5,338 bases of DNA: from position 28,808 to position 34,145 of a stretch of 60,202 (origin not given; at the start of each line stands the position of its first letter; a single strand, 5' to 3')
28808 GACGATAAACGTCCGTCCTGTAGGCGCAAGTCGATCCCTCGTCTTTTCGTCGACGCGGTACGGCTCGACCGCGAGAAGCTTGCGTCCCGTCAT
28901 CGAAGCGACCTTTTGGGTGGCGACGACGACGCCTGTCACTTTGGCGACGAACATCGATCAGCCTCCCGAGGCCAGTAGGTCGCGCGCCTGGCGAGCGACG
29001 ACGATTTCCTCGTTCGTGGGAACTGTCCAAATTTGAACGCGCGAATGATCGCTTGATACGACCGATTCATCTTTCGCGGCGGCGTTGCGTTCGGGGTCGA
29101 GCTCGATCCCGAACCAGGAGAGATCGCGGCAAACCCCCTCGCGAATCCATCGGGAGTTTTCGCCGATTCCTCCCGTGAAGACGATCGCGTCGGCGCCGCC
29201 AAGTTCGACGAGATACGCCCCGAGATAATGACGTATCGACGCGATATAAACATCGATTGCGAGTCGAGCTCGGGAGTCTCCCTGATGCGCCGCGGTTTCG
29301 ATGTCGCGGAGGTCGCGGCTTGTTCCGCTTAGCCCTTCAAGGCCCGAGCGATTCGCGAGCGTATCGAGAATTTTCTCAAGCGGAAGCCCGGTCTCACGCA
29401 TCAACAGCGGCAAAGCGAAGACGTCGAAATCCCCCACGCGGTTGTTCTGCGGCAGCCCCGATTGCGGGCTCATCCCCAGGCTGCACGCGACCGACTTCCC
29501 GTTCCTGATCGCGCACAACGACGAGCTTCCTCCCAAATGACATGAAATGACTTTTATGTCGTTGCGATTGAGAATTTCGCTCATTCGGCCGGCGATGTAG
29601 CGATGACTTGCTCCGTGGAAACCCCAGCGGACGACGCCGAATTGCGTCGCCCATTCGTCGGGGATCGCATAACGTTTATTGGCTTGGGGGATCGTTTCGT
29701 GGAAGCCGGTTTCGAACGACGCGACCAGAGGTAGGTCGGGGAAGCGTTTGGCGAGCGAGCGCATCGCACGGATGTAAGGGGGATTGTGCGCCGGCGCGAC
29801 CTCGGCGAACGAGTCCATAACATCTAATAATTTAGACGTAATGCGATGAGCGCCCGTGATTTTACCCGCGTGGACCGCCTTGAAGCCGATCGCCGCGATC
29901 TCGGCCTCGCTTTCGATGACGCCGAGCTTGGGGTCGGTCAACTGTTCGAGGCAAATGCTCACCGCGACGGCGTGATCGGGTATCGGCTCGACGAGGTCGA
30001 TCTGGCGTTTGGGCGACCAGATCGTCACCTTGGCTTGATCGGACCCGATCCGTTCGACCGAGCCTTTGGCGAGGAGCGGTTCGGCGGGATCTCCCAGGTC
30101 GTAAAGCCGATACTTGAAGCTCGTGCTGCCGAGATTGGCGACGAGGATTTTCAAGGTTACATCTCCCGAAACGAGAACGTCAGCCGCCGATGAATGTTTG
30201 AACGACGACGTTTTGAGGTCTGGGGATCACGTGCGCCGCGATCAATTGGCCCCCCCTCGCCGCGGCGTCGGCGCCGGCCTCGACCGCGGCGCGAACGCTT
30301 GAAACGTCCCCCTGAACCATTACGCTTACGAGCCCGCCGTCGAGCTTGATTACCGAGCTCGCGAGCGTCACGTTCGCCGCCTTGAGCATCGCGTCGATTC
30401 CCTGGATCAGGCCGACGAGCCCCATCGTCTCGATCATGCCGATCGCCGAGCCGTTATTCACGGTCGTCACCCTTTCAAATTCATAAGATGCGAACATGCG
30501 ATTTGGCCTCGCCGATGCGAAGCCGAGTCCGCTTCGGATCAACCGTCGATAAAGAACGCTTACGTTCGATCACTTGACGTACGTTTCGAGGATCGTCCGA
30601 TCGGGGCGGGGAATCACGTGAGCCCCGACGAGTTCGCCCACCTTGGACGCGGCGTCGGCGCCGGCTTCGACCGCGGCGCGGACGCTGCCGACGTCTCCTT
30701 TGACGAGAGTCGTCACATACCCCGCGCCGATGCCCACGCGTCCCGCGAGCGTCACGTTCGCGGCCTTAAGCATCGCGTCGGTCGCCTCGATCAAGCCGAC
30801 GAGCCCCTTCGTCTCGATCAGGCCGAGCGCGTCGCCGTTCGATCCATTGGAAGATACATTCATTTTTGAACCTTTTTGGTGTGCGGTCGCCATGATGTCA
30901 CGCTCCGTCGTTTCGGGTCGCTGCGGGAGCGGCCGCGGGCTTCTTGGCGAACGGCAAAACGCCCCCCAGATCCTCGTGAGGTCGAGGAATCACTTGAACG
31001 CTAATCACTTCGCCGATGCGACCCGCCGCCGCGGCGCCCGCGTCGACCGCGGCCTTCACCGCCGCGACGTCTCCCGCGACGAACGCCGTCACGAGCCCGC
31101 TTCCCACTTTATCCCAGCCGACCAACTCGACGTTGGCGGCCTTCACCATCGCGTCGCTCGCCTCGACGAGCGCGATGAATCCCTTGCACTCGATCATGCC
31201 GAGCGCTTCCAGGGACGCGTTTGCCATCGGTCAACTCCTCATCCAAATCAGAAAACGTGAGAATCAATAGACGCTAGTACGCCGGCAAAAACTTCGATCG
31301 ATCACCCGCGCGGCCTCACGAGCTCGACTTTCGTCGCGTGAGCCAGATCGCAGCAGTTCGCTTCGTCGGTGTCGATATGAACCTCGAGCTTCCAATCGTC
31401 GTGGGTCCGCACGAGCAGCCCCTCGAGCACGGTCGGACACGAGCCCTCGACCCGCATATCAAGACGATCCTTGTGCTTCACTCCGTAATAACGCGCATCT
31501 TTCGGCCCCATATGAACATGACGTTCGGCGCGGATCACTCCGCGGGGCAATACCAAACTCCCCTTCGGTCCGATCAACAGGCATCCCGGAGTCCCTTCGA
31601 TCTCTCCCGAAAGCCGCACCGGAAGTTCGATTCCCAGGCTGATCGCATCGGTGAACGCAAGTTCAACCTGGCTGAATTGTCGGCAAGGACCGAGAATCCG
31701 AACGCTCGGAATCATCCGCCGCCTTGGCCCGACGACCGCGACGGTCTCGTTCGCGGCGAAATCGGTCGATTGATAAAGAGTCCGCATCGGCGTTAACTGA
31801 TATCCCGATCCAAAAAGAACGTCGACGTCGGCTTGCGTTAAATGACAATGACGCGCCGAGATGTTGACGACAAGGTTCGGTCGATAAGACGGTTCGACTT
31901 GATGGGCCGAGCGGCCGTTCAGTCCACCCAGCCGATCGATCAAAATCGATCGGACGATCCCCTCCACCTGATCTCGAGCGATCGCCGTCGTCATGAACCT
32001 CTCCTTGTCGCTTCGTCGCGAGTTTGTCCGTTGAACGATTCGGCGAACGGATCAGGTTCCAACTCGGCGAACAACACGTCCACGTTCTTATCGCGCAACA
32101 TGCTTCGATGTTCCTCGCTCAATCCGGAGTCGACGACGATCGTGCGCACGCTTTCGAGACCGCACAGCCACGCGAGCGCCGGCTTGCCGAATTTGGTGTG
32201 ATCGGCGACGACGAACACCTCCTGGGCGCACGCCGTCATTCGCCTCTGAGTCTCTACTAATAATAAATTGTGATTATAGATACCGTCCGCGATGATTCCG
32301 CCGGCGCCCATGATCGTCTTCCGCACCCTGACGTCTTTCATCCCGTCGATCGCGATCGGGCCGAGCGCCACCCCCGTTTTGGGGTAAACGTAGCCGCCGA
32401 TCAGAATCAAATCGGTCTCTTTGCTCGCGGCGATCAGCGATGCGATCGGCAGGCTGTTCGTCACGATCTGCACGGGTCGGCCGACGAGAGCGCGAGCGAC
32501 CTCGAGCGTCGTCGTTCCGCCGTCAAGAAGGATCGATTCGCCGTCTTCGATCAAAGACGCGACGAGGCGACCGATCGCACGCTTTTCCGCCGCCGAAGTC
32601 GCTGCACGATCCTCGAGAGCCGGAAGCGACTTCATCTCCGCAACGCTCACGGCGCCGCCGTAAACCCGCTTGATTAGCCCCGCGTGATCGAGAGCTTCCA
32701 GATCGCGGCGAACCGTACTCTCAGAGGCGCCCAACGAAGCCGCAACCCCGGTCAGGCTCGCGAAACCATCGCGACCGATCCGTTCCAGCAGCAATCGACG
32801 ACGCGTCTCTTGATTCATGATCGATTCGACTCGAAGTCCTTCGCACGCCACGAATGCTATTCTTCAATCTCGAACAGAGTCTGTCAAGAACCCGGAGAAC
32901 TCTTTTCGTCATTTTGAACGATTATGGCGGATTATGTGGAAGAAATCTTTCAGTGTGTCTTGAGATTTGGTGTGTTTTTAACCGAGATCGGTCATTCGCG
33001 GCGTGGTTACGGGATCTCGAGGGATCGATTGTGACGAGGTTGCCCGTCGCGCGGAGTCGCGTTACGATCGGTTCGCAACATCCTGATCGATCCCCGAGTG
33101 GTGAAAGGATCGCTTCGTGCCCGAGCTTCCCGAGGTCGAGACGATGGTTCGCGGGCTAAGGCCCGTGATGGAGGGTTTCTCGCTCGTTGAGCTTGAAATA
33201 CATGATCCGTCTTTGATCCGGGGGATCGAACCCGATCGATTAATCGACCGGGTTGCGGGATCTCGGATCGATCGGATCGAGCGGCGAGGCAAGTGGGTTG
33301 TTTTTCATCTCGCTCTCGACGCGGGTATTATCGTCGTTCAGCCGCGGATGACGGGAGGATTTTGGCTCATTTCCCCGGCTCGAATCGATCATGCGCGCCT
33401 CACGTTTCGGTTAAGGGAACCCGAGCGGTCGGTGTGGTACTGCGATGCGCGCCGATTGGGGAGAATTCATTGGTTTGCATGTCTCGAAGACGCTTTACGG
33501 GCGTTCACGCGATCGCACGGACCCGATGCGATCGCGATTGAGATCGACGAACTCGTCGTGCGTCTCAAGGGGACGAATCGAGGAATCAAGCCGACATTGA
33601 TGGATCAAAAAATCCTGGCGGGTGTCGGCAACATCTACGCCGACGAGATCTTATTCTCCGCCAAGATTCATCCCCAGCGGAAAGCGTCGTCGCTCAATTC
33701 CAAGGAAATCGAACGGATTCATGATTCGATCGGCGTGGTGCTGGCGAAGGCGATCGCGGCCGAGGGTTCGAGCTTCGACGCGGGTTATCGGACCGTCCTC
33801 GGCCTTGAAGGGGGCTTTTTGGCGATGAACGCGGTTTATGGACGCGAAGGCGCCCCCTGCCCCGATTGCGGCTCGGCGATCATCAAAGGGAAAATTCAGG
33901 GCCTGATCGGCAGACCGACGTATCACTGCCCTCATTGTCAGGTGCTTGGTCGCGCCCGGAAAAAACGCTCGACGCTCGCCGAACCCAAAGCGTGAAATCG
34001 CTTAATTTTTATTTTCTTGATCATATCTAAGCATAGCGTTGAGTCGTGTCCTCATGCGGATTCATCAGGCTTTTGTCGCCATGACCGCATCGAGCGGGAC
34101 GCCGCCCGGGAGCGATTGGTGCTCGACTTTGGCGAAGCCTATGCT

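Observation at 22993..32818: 13-gene bacterial microcompartment (metabolosome) operon with PVM-type architecture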

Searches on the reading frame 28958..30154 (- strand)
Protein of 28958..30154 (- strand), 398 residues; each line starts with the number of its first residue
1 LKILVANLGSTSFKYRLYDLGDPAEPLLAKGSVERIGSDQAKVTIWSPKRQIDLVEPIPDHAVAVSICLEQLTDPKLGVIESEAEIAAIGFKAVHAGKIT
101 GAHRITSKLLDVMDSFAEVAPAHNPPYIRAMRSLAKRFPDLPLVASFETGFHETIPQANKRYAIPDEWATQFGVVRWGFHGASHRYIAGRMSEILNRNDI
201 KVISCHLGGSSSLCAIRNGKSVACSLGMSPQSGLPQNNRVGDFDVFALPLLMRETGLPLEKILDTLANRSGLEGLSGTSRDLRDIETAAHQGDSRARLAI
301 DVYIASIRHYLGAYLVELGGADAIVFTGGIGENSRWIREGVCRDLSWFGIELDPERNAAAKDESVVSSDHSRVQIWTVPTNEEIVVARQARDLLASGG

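Call 3: search_protein_families(library=pfam, proteins=[window:28958-30154:-], max_evalue=0.01)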
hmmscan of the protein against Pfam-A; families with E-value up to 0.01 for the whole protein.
window:28958-30154:- (398 aa): 1 family
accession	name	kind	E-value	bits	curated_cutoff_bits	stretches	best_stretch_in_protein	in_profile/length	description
PF00871.23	Acetate_kinase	-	3.4e-107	359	22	1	2-388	1-392/392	Acetokinase family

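Call 8: search_protein_families(library=ncbifam, proteins=[window:28958-30154:-], max_evalue=0.01)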
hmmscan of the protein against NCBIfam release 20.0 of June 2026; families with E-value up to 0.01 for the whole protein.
window:28958-30154:- (398 aa): 8 families
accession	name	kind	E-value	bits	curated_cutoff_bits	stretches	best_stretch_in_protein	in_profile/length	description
TIGR00016.1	ackA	subfamily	6e-106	354.6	293.4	1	1-393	4-403/405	acetate/propionate family kinase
NF009063.0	PRK12397.1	equivalog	9e-99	330.8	659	1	2-389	4-388/404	acetate/propionate family kinase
NF005520.0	PRK07157.1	equivalog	2e-96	323.6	561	1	1-393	3-397/400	acetate kinase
NF009045.0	PRK12379.1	equivalog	3e-82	276.6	580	1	3-392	7-391/402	propionate kinase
NF005462.0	PRK07058.1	equivalog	1.1e-76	258.4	486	1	4-395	7-391/396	acetate/propionate family kinase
NF009099.0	PRK12440.1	equivalog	2.6e-70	237.4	693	1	3-394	6-397/397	acetate/propionate family kinase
NF002834.0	PRK03011.1-5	subfamily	1.3e-18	67.3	222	1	179-348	154-323/357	butyrate kinase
TIGR02707.1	butyr_kinase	equivalog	2.9e-14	52.9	289.1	1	179-339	151-312/351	butyrate kinase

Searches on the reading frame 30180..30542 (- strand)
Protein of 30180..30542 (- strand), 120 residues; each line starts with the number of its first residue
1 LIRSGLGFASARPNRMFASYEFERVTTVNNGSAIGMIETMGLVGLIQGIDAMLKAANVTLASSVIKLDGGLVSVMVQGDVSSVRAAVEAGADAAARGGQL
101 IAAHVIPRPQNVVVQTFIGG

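Call 3: search_protein_families(library=pfam, proteins=[window:30180-30542:-], max_evalue=0.01)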
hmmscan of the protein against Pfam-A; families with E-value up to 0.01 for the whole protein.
window:30180-30542:- (120 aa): 1 family
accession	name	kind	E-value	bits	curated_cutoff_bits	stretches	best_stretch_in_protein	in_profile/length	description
PF00936.24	BMC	-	4.2e-24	84.7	24.5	1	33-109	1-75/75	BMC domain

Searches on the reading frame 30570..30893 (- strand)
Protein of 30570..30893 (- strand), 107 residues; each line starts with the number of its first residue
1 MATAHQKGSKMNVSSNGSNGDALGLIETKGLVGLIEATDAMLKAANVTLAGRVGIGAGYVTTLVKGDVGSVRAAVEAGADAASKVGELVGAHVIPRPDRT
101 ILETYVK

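Call 3: search_protein_families(library=pfam, proteins=[window:30570-30893:-], max_evalue=0.01)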
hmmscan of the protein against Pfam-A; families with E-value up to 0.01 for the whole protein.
window:30570-30893:- (107 aa): 1 family
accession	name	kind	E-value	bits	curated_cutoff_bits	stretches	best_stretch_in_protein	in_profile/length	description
PF00936.24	BMC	-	1.9e-26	92.2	24.5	1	22-97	1-75/75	BMC domain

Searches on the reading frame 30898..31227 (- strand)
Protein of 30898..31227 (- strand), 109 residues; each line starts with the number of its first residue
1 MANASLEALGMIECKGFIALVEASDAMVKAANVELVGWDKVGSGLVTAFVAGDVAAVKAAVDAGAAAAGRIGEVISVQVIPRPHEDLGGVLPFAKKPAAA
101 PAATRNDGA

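Call 3: search_protein_families(library=pfam, proteins=[window:30898-31227:-], max_evalue=0.01)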
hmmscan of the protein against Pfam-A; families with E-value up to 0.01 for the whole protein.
window:30898-31227:- (109 aa): 1 family
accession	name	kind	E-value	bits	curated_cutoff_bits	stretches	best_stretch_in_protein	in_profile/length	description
PF00936.24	BMC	-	2.4e-28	98.3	24.5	1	8-83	1-75/75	BMC domain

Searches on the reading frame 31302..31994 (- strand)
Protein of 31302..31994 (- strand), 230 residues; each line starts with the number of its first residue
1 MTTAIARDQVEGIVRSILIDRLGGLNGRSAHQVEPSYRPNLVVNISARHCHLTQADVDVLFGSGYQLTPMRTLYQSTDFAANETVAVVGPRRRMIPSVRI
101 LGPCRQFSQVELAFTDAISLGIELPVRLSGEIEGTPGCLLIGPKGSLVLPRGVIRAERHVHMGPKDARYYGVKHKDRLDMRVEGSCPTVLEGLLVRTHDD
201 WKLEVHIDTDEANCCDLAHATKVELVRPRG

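Call 3: search_protein_families(library=pfam, proteins=[window:31302-31994:-], max_evalue=0.01)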
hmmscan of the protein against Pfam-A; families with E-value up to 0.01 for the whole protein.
window:31302-31994:- (230 aa): 1 family
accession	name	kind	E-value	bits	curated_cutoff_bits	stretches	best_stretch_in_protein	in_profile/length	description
PF06130.18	PTAC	-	6.9e-71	238.1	25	1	43-217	2-175/176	Phosphate propanoyltransferase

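Call 8: search_protein_families(library=ncbifam, proteins=[window:31302-31994:-], max_evalue=0.01)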
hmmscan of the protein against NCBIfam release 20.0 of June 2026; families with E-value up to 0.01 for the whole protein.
window:31302-31994:- (230 aa): 2 families
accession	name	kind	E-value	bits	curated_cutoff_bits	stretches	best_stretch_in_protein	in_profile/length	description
NF011652.1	PRK15070.1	subfamily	3.5e-72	242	209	1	42-225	2-184/185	phosphate propanoyltransferase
NF040837.1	BMC_EutD_Gpos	exception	8.6e-59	198.4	315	1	36-226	15-204/205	ethanolamine utilization phosphate acetyltransferase EutD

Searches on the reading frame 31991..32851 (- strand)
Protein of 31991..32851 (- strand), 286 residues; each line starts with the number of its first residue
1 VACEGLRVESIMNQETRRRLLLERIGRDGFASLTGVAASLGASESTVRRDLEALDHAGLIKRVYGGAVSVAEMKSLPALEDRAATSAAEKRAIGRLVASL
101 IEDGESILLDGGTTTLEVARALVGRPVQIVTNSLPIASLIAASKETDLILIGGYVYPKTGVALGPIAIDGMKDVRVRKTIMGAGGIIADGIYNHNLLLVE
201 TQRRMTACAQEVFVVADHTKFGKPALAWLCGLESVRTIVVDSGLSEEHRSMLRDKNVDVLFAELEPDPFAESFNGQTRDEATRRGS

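Call 3: search_protein_families(library=pfam, proteins=[window:31991-32851:-], max_evalue=0.01)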
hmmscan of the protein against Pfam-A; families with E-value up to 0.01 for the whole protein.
window:31991-32851:- (286 aa): 7 families
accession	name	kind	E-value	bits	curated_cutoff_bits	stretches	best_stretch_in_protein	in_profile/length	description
PF00455.28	DeoRC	-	7.3e-43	146.7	31.8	1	87-242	3-160/160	DeoR C terminal sensor domain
PF08220.18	HTH_DeoR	-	2.3e-14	53.3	21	1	17-70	1-54/57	DeoR-like helix-turn-helix domain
PF25212.1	HVO_A0114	-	5.9e-05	23.2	27.6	1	16-66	22-72/84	HVO_A0114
PF12840.13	HTH_20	-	0.00053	20.3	27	0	15-63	4-51/51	Helix-turn-helix domain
PF25213.1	HVO_A0261_N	-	0.0008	19.7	35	1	17-65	12-58/86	HVO_A0261 N-terminal domain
PF09339.16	HTH_IclR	-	0.0046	17.1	22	0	21-62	8-50/52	IclR helix-turn-helix domain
PF13545.12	HTH_Crp_2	-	0.0079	16.6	27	0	36-76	28-67/70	Crp-like helix-turn-helix domain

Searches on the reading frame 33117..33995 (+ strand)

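Call 26: search_protein_families(library=pfam, proteins=[window:33117-33995:+], max_evalue=0.00001)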
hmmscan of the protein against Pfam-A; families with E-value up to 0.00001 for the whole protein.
window:33117-33995:+ (292 aa): 2 families
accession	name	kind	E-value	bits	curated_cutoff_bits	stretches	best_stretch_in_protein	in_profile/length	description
PF06831.19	H2TH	-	4e-27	94.5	34.7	1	138-219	7-88/93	Formamidopyrimidine-DNA glycosylase H2TH domain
PF01149.29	Fapy_DNA_glyco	-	6.7e-26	91.7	25.5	1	1-117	1-117/117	Formamidopyrimidine-DNA glycosylase N-terminal domain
